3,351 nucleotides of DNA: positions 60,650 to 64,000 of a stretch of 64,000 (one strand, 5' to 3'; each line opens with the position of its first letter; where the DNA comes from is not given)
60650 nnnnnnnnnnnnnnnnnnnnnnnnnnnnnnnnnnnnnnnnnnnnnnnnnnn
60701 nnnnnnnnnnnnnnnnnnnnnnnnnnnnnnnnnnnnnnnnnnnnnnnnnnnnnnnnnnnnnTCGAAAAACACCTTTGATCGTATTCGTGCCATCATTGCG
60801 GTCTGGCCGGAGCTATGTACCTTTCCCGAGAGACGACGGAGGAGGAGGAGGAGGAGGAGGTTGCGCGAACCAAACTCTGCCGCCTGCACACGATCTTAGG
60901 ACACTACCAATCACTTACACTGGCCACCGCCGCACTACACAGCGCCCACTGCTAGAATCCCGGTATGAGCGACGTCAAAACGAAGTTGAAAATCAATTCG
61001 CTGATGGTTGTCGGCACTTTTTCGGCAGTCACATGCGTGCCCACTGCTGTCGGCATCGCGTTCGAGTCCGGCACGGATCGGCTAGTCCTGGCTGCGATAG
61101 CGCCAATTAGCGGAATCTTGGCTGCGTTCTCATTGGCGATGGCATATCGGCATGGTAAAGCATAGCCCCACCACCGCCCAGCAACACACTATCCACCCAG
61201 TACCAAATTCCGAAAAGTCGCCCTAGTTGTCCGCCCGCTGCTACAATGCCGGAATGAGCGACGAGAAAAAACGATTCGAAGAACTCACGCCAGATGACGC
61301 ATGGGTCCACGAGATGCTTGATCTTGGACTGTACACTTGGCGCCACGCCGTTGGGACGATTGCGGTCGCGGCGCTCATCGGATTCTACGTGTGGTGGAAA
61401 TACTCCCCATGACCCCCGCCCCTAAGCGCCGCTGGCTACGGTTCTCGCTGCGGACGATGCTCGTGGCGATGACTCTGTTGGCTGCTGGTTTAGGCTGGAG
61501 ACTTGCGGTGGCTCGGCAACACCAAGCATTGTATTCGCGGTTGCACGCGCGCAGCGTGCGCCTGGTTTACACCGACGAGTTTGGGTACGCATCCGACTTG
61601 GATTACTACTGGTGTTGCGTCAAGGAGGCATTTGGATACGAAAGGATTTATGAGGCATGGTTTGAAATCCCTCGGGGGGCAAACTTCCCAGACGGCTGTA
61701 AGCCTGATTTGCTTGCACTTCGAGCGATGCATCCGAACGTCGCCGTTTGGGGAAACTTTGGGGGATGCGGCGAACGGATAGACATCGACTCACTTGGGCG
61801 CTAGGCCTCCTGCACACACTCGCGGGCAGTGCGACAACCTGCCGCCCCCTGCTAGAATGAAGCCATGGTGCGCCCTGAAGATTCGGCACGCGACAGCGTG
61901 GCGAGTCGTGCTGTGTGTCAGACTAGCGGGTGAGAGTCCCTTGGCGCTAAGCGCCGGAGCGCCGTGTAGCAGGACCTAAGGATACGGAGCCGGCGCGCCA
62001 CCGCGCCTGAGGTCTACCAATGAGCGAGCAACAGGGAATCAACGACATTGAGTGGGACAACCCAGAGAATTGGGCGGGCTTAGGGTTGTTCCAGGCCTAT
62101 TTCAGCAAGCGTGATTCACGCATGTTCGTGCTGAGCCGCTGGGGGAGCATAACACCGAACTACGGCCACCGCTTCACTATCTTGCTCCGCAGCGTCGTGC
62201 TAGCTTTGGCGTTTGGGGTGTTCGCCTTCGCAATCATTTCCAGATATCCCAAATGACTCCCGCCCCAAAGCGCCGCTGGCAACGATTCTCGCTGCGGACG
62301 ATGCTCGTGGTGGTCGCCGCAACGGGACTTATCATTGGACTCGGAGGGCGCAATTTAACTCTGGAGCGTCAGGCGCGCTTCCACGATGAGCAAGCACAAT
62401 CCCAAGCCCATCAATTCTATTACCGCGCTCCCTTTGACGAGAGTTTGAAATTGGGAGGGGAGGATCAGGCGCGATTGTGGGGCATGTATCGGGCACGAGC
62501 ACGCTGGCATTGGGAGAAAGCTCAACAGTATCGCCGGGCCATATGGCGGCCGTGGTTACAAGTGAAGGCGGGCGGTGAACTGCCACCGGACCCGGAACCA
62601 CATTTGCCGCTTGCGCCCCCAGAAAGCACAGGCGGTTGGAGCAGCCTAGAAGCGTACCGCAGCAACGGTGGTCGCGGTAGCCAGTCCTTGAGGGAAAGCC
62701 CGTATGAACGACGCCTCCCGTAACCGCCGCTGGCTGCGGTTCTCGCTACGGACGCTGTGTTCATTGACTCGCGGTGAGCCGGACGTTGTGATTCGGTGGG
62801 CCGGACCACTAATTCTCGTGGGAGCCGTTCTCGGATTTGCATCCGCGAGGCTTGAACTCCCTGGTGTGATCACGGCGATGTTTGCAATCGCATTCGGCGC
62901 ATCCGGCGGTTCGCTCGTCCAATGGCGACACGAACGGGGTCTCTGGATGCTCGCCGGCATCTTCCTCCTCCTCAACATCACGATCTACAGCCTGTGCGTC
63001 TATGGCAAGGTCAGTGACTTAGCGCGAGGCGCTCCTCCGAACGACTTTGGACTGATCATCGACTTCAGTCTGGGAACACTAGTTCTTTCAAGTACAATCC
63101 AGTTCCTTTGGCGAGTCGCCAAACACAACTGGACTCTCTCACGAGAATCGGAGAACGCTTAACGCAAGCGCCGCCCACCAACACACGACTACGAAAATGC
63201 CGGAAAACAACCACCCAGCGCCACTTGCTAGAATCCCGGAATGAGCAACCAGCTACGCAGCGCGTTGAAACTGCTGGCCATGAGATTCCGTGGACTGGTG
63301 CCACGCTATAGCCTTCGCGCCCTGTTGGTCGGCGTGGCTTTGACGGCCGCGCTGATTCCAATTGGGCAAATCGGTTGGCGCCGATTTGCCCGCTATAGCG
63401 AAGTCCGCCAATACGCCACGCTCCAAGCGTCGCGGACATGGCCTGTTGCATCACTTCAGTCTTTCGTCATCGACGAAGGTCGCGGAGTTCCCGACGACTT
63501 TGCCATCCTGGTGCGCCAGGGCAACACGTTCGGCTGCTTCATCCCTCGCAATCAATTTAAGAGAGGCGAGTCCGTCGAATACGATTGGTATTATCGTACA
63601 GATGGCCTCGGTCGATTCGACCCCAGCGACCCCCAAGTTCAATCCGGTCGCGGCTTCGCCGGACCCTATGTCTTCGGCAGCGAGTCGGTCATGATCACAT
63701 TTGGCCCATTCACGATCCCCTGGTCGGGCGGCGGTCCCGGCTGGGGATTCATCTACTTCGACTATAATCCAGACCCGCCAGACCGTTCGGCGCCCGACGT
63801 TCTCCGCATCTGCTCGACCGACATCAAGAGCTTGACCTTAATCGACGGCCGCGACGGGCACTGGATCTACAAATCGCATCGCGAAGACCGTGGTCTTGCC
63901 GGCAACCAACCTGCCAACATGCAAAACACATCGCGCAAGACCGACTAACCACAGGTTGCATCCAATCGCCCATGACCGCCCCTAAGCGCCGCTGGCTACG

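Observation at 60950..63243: Identical-geometry start module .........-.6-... used four times here (and a fifth time at 38589): leaderless small-gene cassettes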

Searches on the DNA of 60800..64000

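Call 35: search_rna_families(source=window, start=60800, end=64000, threshold=evalue, max_evalue=1)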
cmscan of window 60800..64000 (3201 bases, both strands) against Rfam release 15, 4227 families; matches with E-value up to 1: 1.
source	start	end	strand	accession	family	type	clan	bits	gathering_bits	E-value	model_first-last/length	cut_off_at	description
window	61924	62047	+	RF02003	group-II-D1D4-4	Intron;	CL00102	18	49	0.49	1-138/138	no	Group II catalytic intron D1-D4-4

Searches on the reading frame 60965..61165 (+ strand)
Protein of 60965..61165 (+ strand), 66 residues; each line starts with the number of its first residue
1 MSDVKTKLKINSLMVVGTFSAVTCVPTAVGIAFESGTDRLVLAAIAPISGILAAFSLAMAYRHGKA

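Call 9: search_protein_families(library=pfam, max_evalue=1, proteins=[window:60965-61165:+])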
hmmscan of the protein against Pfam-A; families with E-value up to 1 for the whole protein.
window:60965-61165:+ (66 aa): 1 family
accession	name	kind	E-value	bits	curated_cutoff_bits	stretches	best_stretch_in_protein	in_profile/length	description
PF12551.13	PHBC_N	-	0.13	12.5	25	1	37-61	6-30/43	Poly-beta-hydroxybutyrate polymerase N terminal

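Call 10: search_protein_families(library=ncbifam, max_evalue=1, proteins=[window:60965-61165:+])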
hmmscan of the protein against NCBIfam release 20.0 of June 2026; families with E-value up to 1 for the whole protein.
window:60965-61165:+ (66 aa): 2 families
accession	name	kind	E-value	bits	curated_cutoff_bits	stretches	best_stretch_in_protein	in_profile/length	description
NF008742.0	PRK11770.1-4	equivalog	0.065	13.2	155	1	17-60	96-139/147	YccF domain-containing protein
NF005929.0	PRK07946.1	equivalog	0.19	11.4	157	1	40-63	75-97/204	Na(+)/H(+) antiporter subunit C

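Call 21: find_homologous_proteins(query=window:60965-61165:+, max_evalue=0.01)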
Query window:60965-61165:+: no candidate shares three 5-residue words with the query. No homologue found.

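Call 63: search_protein_families(library=phrogs, max_evalue=0.01, proteins=[window:60965-61165:+])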
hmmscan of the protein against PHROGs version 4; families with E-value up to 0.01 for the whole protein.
window:60965-61165:+ (66 aa): 0 families

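Call 64: search_protein_families(library=padloc, max_evalue=0.01, proteins=[window:60965-61165:+])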
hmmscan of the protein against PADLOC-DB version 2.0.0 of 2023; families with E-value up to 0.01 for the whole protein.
window:60965-61165:+ (66 aa): 0 families

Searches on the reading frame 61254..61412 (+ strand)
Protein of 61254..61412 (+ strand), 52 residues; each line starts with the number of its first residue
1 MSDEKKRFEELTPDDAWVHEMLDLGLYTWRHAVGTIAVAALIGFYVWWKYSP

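Call 9: search_protein_families(library=pfam, max_evalue=1, proteins=[window:61254-61412:+])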
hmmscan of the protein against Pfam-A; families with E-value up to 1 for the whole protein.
window:61254-61412:+ (52 aa): 0 families

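Call 10: search_protein_families(library=ncbifam, max_evalue=1, proteins=[window:61254-61412:+])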
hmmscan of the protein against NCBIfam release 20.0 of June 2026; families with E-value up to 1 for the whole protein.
window:61254-61412:+ (52 aa): 0 families

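Call 63: search_protein_families(library=phrogs, max_evalue=0.01, proteins=[window:61254-61412:+])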
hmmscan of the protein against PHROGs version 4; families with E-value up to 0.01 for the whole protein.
window:61254-61412:+ (52 aa): 0 families

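Call 64: search_protein_families(library=padloc, max_evalue=0.01, proteins=[window:61254-61412:+])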
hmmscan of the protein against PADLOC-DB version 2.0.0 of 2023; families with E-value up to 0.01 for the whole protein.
window:61254-61412:+ (52 aa): 0 families

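Call 100: search_protein_representatives(protein=window:61254-61412:+)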
Query: 52 residues. Proteins with E-value up to 0.001 (for the whole library): 6; up to 1e-10: 2; up to 1e-30: 0. The best 6 are listed.
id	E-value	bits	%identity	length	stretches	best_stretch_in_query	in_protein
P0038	1.3e-14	69.3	61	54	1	3-51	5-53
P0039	3.3e-12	61.8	55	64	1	3-51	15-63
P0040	2.0e-05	40.6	-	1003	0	-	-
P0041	2.9e-05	40.1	47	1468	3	3-32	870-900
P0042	6.8e-05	38.9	47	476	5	27-46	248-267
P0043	2.7e-04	37.0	43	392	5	14-36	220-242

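Call 102: find_encoding_contigs(protein=P0038, flank=3000, max_places=3)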
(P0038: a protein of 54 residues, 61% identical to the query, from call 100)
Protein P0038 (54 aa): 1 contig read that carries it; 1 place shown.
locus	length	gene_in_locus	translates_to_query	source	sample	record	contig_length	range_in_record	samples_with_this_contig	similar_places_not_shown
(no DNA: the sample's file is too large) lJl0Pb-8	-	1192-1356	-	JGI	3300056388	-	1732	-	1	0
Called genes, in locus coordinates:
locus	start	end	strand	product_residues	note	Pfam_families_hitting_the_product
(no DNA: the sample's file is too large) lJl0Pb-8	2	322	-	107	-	?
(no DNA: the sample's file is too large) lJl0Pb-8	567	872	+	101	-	PF14076:DUF4258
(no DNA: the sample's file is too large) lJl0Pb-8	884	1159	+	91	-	-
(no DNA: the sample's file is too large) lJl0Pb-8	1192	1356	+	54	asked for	-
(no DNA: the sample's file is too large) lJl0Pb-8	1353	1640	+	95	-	-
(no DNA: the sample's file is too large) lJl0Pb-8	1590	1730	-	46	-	?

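Call 103: find_encoding_contigs(protein=P0039, flank=3000, max_places=3)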
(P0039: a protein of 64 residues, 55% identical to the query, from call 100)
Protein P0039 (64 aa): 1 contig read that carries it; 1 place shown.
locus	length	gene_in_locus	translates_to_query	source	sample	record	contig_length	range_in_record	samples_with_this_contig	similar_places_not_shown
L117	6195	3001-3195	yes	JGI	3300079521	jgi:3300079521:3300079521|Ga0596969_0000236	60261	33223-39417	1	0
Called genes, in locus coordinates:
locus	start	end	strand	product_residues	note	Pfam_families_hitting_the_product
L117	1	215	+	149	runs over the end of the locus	-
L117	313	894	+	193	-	-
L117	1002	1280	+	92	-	-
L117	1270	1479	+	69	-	-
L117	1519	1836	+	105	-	-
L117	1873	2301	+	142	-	-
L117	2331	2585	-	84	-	-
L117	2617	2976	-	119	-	-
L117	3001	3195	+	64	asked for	-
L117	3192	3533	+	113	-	-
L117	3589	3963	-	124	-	-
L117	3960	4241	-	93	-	-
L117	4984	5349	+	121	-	-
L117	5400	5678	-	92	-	-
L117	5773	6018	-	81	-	-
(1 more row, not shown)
